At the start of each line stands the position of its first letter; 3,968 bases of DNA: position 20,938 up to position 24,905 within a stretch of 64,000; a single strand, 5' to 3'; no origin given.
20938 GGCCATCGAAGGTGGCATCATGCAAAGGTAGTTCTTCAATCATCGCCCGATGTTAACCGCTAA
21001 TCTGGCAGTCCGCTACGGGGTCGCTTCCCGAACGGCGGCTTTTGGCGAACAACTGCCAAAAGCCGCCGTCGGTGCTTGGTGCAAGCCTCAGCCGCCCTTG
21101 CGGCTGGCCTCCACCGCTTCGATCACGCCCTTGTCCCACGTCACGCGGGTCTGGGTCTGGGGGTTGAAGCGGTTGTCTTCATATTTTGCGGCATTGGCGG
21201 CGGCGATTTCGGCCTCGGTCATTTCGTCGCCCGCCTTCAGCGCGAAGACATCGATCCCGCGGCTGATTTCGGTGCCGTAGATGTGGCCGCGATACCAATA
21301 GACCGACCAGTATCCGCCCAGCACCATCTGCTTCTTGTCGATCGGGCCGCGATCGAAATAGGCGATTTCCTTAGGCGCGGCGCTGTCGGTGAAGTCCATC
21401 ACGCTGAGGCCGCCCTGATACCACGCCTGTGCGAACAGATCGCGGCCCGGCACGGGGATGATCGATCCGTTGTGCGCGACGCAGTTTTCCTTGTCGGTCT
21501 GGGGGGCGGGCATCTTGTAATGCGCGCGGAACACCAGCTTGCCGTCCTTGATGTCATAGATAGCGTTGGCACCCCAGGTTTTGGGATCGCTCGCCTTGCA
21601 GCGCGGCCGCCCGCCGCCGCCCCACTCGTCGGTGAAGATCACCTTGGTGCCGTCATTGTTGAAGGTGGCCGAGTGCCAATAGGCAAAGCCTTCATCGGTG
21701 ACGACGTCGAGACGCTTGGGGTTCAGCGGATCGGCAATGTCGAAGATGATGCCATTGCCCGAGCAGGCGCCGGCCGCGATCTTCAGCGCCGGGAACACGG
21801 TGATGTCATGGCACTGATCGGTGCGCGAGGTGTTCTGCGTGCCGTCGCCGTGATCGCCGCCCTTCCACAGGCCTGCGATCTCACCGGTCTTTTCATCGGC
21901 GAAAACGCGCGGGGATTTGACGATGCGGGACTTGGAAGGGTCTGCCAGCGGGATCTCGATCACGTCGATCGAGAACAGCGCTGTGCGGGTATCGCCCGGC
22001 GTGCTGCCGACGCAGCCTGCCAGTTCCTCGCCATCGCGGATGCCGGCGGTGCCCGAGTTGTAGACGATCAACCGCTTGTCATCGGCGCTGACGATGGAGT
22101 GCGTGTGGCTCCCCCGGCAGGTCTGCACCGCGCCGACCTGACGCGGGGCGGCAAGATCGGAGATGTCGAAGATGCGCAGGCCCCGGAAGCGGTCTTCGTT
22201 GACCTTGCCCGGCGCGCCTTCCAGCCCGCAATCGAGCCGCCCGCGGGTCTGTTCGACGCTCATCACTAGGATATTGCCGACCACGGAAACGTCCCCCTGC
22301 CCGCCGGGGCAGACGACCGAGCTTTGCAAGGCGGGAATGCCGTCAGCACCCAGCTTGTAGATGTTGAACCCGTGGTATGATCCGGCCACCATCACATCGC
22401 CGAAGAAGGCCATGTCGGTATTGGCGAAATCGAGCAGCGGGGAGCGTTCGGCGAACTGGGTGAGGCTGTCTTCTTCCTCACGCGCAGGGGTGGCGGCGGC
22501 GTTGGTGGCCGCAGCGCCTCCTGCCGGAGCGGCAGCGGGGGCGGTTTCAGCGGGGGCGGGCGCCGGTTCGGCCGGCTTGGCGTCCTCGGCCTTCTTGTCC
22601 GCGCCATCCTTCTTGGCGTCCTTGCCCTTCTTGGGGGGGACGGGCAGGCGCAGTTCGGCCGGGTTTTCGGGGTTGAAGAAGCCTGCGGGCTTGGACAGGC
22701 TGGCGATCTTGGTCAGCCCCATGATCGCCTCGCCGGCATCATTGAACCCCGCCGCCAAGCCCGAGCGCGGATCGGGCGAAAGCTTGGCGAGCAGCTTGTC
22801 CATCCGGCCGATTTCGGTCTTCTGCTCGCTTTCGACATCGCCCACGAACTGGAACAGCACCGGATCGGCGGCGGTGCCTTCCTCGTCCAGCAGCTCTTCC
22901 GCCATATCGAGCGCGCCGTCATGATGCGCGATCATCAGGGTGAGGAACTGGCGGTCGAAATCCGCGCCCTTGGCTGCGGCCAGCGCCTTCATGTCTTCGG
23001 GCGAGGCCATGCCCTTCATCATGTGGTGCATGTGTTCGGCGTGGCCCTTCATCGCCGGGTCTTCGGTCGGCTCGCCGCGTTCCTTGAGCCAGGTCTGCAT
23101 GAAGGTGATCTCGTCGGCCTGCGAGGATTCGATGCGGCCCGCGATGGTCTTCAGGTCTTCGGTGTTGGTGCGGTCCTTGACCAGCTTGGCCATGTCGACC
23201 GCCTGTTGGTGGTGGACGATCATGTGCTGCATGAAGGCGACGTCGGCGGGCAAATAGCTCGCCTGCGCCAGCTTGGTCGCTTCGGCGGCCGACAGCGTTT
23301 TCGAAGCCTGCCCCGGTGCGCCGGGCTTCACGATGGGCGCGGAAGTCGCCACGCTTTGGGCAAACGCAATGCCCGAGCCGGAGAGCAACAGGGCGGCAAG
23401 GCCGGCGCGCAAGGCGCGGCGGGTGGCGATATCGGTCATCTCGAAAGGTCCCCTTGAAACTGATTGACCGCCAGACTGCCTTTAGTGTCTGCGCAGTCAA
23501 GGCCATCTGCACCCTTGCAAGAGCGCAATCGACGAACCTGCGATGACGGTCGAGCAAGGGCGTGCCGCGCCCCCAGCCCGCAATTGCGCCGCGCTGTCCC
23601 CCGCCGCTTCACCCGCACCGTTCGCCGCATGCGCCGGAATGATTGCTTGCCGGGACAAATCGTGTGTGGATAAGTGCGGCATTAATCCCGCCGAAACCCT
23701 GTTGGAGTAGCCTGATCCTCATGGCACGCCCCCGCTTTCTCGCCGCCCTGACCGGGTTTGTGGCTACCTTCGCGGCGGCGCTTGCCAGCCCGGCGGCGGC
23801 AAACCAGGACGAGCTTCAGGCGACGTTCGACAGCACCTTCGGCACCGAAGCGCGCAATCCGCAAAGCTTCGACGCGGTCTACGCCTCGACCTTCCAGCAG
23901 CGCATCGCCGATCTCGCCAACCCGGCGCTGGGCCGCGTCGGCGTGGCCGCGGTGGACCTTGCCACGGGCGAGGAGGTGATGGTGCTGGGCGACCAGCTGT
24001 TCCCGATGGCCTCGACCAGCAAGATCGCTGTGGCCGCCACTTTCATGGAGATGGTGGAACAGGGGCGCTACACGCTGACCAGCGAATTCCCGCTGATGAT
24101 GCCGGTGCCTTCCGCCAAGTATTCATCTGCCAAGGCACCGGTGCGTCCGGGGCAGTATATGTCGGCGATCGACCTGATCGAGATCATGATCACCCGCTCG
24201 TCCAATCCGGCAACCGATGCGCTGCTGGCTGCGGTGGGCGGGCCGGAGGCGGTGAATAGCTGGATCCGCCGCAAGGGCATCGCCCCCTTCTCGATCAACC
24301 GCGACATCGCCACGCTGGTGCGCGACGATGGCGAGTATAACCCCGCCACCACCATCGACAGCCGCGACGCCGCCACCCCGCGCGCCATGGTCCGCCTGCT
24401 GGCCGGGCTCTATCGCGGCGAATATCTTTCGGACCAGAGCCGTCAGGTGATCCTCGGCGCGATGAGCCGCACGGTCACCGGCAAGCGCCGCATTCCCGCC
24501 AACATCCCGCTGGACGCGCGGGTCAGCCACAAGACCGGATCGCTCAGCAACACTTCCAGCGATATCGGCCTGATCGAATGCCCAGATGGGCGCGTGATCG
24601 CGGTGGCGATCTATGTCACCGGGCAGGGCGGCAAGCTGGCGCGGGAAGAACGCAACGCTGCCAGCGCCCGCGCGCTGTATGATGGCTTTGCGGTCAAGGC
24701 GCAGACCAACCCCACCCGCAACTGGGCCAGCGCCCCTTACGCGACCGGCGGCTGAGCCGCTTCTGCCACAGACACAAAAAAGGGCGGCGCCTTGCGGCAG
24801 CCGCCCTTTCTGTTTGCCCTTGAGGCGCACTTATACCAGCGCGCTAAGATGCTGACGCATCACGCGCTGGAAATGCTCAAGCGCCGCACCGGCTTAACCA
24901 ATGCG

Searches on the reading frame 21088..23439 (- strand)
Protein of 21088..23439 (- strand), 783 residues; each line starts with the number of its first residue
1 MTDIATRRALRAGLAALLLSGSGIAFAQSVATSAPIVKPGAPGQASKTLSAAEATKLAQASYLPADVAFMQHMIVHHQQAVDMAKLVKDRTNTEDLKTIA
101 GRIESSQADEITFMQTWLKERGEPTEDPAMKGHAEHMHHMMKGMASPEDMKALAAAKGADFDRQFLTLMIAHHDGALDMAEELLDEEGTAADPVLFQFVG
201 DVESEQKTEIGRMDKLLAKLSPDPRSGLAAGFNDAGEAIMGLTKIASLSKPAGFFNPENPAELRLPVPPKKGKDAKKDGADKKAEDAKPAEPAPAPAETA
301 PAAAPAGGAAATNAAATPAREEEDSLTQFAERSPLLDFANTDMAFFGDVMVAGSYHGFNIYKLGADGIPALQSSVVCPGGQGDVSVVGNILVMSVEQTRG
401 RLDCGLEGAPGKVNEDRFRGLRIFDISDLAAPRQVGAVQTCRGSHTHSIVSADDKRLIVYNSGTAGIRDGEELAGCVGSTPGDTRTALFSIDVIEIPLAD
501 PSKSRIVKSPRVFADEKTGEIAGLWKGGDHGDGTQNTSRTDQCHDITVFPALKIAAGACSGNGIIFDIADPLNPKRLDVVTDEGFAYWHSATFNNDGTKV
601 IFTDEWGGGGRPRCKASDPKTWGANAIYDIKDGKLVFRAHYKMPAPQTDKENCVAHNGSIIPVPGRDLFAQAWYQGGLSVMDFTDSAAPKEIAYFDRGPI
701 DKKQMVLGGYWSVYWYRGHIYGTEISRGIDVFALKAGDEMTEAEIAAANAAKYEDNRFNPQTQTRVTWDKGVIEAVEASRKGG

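Call 78: search_protein_families(library=pfam, proteins=[window:21088-23439:-], max_evalue=0.00001)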
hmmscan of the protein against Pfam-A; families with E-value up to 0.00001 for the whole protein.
window:21088-23439:- (783 aa): 2 families
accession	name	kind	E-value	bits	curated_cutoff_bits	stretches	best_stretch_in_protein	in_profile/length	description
PF03713.19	DUF305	-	1.7e-44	152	27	1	66-217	1-151/151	Domain of unknown function (DUF305)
PF13628.12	DUF4142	-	5e-08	33.8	27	0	146-200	71-122/138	Domain of unknown function (DUF4142)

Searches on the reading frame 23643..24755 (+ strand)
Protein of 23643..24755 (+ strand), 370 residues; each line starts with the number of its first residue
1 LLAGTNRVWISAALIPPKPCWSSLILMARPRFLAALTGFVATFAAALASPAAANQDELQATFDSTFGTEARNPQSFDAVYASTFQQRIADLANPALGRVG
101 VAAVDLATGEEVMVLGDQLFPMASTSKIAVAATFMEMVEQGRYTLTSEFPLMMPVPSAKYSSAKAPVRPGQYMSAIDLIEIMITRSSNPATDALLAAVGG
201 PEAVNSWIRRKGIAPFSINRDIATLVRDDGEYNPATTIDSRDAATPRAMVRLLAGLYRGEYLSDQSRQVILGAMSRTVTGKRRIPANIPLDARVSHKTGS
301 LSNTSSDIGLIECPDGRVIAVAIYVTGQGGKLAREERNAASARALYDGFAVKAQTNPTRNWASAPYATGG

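Call 78: search_protein_families(library=pfam, proteins=[window:23643-24755:+], max_evalue=0.00001)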
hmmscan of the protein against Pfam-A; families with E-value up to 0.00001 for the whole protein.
window:23643-24755:+ (370 aa): 3 families
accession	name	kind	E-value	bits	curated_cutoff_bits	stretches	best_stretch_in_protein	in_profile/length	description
PF13354.11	Beta-lactamase2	-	8e-46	156.5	22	1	100-325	1-214/214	Beta-lactamase enzyme family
PF00144.29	Beta-lactamase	-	4.5e-11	43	27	0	95-149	11-79/329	Beta-lactamase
PF02113.21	Peptidase_S13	-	4.5e-07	29.4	22.8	0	177-340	276-437/444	D-Ala-D-Ala carboxypeptidase 3 (S13) family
